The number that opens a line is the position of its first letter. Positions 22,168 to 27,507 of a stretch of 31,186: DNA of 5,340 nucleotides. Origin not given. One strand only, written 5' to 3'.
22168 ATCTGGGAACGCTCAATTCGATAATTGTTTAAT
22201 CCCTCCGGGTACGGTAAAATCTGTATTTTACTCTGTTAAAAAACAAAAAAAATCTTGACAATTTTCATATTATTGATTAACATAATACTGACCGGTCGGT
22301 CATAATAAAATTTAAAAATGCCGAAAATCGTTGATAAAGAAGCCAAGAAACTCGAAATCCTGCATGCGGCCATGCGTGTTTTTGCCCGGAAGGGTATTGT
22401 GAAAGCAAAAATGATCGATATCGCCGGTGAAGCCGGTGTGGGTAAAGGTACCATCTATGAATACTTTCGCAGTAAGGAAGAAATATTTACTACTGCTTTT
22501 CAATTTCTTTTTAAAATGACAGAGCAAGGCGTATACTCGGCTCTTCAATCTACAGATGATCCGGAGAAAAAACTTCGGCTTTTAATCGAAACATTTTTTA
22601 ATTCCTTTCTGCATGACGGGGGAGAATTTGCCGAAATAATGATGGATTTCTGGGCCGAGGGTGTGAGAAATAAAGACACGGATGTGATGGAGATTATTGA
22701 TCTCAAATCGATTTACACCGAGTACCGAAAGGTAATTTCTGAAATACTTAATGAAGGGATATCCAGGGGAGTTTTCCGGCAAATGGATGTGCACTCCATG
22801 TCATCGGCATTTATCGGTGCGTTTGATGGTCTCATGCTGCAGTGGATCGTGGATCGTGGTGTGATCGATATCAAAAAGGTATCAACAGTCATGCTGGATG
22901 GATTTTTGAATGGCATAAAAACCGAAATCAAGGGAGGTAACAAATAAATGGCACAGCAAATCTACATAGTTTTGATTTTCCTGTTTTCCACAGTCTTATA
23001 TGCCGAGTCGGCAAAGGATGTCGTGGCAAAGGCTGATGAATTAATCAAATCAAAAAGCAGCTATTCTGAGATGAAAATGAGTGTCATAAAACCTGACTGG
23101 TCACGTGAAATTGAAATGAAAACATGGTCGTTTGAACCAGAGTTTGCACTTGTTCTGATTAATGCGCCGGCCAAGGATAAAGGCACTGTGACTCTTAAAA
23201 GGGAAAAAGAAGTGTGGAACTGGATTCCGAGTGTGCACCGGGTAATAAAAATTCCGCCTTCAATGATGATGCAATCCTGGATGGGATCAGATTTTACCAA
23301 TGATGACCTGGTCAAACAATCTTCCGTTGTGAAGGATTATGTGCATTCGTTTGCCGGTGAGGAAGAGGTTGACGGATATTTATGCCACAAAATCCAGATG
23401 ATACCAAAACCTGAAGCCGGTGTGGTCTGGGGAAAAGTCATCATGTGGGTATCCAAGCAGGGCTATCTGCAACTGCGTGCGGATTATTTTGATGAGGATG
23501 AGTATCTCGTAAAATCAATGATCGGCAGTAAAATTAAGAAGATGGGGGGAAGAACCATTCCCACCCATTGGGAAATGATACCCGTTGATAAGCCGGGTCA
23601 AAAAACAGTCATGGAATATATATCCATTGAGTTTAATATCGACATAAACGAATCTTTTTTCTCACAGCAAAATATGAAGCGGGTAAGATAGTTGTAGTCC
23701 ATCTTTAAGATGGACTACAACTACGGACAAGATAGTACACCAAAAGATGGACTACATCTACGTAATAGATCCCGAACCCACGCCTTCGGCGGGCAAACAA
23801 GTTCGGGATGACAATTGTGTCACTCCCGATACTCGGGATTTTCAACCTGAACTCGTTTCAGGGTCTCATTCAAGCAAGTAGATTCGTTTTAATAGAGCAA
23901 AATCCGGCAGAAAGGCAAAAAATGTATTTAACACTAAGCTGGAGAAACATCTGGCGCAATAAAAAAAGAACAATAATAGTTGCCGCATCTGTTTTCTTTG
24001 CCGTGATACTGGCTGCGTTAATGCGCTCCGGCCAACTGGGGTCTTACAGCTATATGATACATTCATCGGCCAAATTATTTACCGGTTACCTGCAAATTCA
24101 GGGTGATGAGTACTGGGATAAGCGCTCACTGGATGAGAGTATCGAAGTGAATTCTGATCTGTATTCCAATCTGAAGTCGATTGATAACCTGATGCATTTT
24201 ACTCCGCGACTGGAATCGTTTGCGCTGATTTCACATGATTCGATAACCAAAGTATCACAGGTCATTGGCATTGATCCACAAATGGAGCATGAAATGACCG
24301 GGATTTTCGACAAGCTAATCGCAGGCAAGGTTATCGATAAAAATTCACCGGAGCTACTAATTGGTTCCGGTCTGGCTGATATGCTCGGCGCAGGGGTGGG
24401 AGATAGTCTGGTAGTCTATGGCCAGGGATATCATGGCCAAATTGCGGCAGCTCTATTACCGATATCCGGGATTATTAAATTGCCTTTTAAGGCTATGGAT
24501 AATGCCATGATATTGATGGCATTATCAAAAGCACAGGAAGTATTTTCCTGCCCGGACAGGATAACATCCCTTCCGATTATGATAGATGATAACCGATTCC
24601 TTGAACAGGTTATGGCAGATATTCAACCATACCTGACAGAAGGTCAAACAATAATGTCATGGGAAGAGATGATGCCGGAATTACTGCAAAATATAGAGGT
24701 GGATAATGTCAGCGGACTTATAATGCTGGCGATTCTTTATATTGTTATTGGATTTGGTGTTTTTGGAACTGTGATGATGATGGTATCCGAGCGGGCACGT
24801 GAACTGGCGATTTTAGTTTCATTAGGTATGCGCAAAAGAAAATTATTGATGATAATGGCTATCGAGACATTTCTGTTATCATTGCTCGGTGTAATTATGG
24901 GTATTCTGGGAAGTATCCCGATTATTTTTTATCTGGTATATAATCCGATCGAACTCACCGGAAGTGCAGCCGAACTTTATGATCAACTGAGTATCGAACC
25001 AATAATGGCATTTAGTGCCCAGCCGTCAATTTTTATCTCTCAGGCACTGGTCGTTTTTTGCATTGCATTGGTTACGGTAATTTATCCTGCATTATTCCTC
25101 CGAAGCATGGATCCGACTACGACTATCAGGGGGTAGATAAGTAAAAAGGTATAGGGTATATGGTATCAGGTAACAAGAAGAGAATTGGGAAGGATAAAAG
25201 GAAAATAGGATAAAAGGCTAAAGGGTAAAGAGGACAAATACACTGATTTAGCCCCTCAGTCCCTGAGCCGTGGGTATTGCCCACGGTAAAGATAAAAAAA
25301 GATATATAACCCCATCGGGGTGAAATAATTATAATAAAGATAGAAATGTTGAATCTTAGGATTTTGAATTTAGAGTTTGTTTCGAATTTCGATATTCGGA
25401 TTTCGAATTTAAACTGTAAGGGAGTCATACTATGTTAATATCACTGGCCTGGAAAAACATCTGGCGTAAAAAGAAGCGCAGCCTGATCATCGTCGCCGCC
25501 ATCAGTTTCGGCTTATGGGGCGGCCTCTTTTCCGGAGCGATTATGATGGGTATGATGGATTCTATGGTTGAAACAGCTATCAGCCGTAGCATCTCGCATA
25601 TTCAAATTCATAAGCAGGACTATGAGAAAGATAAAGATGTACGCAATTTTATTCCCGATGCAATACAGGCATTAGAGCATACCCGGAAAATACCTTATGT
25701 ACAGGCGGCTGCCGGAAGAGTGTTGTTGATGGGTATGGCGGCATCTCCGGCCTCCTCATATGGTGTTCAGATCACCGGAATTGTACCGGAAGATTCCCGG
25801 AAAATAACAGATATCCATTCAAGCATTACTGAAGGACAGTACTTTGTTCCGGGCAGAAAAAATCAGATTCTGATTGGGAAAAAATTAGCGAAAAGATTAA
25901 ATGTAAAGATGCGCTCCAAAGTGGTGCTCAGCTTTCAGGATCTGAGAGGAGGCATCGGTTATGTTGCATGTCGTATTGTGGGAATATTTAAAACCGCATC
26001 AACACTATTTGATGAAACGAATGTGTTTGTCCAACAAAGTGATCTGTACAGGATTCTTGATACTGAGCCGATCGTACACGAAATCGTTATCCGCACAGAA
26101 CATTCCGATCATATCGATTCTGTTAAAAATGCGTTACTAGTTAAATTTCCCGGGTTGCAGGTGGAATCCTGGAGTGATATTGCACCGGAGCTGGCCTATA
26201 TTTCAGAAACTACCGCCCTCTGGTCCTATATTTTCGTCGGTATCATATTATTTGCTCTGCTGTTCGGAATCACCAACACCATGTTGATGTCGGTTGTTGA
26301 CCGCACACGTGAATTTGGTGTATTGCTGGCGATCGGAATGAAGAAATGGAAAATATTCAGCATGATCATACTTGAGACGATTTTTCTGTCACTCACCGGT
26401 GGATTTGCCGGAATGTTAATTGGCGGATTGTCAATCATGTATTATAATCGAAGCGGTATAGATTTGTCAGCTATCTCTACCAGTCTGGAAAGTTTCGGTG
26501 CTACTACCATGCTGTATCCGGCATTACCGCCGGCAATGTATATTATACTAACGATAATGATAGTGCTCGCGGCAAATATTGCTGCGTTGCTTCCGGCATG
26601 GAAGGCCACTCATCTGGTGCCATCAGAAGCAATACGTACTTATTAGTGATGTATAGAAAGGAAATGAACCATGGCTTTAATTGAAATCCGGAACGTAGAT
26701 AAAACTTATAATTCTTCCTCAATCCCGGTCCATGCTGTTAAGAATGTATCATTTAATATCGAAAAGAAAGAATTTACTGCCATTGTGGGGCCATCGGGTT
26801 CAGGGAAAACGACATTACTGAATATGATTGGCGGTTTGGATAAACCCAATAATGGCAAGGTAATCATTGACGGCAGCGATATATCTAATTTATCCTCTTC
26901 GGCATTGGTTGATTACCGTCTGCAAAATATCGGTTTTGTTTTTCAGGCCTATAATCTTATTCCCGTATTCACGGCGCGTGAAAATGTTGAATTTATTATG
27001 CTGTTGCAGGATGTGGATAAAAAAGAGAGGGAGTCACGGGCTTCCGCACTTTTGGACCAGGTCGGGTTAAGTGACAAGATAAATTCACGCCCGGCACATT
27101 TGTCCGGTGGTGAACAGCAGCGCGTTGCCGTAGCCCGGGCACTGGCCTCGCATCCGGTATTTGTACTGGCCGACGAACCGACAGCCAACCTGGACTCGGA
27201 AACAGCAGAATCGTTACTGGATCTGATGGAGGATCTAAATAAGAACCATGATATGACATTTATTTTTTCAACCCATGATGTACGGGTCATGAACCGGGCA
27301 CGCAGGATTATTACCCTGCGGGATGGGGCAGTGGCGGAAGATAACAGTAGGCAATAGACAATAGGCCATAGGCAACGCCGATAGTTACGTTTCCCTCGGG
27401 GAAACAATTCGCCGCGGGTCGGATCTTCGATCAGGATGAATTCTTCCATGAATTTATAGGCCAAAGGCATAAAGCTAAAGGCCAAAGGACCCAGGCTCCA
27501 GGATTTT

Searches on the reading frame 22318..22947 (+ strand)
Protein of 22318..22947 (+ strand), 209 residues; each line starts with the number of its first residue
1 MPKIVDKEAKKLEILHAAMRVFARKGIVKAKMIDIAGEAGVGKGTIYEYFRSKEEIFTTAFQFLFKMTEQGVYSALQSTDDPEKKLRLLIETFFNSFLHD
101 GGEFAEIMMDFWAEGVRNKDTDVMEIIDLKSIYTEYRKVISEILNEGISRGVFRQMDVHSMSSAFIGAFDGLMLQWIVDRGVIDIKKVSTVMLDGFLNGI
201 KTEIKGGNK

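Call 7: search_protein_families(library=pfam, proteins=[window:22318-22947:+], max_evalue=0.001)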
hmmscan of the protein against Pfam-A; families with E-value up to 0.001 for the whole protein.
window:22318-22947:+ (209 aa): 5 families
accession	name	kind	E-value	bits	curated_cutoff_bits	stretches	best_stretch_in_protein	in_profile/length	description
PF00440.29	TetR_N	-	2.1e-15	56.7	24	1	14-57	1-44/47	Bacterial regulatory proteins, tetR family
PF13977.11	TetR_C_6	-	4.2e-07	30.6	27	1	82-188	1-102/115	BetI-type transcriptional repressor, C-terminal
PF08359.16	TetR_C_4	-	7e-07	29.9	21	1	73-191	13-125/133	YsiA-like protein, C-terminal region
PF17932.6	TetR_C_24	-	7.5e-07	29.9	26.4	1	80-200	2-114/114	Tetracyclin repressor-like, C-terminal domain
PF17922.6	TetR_C_17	-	0.00012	22.7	26.1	1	107-177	23-90/100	Tetracyclin repressor-like, C-terminal domain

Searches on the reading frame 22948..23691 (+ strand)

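Call 7: search_protein_families(library=pfam, proteins=[window:22948-23691:+], max_evalue=0.001)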
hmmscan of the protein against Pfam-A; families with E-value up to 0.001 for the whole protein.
window:22948-23691:+ (247 aa): 1 family
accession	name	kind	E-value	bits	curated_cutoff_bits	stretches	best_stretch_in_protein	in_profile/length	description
PF17131.11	LolA_like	-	1.3e-57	194.9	30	1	67-245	5-184/184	Outer membrane lipoprotein-sorting protein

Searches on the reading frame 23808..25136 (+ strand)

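Call 7: search_protein_families(library=pfam, proteins=[window:23808-25136:+], max_evalue=0.001)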
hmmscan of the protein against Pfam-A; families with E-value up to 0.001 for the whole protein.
window:23808-25136:+ (442 aa): 2 families
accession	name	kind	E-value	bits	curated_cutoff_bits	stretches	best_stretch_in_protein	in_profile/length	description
PF02687.27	FtsX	-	2.1e-13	50.8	25.5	1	305-436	2-120/120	FtsX-like permease C-terminal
PF12704.14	MacB_PCD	-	8.5e-07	29.9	27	1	57-274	7-206/207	MacB-like periplasmic core domain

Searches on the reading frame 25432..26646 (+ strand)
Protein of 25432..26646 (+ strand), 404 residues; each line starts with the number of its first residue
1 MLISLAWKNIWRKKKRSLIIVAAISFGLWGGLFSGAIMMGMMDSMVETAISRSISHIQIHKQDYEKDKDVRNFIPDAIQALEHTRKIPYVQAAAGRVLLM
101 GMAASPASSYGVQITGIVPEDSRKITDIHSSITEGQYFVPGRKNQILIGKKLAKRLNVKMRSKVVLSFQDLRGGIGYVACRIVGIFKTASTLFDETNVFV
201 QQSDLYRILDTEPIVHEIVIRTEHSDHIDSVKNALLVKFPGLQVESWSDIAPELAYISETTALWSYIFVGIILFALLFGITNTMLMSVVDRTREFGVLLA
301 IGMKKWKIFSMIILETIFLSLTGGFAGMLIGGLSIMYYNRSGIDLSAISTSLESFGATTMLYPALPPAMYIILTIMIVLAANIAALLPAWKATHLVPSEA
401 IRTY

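Call 7: search_protein_families(library=pfam, proteins=[window:25432-26646:+], max_evalue=0.001)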
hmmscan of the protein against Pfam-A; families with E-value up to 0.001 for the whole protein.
window:25432-26646:+ (404 aa): 2 families
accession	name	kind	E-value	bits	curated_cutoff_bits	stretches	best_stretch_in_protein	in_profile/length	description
PF02687.27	FtsX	-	1.7e-16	60.8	25.5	1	267-395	2-118/120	FtsX-like permease C-terminal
PF12704.14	MacB_PCD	-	2.5e-12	48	27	1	17-235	1-204/207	MacB-like periplasmic core domain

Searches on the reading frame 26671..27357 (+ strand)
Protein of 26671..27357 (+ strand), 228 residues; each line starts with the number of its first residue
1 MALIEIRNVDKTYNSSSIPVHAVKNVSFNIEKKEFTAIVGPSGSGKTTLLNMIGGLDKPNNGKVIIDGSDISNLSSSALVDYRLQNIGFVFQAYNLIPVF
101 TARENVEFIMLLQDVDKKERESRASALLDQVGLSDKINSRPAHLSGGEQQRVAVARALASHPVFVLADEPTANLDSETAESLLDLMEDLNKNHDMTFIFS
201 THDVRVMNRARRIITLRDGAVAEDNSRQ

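Call 7: search_protein_families(library=pfam, proteins=[window:26671-27357:+], max_evalue=0.001)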
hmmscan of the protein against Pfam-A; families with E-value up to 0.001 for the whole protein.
window:26671-27357:+ (228 aa): 10 families
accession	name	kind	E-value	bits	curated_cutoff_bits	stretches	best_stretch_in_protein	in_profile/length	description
PF00005.33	ABC_tran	-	6.3e-36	124.4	25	1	23-172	1-137/137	ABC transporter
PF02463.25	SMC_N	-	5.7e-11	42.7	40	1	32-216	23-211/220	RecF/RecN/SMC N terminal domain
PF13304.12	AAA_21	-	5.2e-08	33.7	27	0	134-207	228-303/304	AAA domain, putative AbiEii toxin, Type IV TA system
PF13401.12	AAA_22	-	3e-06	28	27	1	32-200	4-121/130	AAA domain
PF13476.12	AAA_23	-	6.7e-05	24.1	27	1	24-53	11-39/201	AAA domain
PF13555.12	AAA_29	-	0.0001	22.4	27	1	25-50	14-39/61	P-loop containing region of AAA domain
PF00004.35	AAA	-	0.00038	21.3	21.2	0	38-117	3-68/131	ATPase family associated with various cellular activities (AAA)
PF13175.12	AAA_15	-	0.00062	19.9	32.1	0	24-73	15-67/374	AAA ATPase domain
PF20720.3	nSTAND3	-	0.00074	19.7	27.2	0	22-53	6-37/155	Novel STAND NTPase 3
PF25199.1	nSTAND_NTPase5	-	0.00092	19.5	34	0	26-51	28-59/145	Novel STAND NTPase 5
